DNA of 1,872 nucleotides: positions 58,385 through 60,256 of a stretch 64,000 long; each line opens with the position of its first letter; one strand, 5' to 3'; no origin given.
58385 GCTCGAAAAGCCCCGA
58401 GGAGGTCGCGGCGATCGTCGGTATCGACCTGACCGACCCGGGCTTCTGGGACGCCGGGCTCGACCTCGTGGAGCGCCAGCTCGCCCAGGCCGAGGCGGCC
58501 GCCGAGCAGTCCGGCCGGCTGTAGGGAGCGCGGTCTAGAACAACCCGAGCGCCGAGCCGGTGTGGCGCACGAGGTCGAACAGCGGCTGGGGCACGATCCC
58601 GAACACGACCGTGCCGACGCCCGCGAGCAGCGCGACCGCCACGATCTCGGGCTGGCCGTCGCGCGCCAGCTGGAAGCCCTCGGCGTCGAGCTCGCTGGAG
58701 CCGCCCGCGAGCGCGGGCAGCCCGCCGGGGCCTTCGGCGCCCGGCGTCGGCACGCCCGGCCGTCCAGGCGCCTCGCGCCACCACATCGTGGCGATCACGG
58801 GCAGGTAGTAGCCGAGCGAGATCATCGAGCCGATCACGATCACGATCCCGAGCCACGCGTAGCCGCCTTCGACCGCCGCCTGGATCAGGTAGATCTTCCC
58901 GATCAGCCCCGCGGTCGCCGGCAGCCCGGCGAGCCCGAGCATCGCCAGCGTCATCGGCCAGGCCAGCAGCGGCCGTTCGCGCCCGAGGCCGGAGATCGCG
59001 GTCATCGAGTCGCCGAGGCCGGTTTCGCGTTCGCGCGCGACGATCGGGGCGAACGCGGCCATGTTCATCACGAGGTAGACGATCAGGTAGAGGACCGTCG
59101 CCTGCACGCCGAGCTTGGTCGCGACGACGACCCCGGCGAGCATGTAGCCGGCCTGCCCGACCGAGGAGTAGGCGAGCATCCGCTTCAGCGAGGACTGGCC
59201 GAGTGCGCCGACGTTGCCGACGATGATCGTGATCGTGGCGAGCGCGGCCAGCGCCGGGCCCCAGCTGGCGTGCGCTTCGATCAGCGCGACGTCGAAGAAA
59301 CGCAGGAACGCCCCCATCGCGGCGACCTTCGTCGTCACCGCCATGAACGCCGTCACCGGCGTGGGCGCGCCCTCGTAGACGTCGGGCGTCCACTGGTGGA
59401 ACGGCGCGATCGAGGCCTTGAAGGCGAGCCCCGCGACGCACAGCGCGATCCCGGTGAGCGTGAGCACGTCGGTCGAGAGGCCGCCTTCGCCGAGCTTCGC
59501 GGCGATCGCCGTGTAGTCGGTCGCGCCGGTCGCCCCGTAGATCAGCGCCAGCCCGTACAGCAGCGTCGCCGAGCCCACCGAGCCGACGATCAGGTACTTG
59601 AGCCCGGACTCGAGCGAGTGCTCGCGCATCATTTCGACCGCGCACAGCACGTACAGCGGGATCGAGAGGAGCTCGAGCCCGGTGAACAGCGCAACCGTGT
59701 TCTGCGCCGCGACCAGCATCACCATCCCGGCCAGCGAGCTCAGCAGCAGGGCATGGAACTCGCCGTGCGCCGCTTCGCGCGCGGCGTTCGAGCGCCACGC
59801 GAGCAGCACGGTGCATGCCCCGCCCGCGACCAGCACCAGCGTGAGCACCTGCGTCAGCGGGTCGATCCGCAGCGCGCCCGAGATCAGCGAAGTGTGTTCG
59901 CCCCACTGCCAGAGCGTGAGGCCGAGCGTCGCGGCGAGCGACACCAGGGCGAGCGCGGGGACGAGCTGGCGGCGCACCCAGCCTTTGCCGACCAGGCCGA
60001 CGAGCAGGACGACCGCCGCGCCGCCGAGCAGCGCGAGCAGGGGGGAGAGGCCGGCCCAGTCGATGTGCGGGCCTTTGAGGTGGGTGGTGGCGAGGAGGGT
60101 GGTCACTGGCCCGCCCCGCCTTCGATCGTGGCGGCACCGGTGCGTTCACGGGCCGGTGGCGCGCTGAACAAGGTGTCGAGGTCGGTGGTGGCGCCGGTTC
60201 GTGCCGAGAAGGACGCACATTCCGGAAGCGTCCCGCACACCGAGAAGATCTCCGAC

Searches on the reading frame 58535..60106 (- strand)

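Call 53: search_protein_families(library=pfam, proteins=[window:58535-60106:-], max_evalue=0.0001)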
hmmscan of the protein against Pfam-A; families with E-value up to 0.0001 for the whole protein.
window:58535-60106:- (523 aa): 1 family
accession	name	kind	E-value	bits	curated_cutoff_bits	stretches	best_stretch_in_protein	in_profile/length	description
PF00361.26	Proton_antipo_M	-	4.4e-69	233.4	21.5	1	134-430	1-294/294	NADH:quinone oxidoreductase/Mrp antiporter, TM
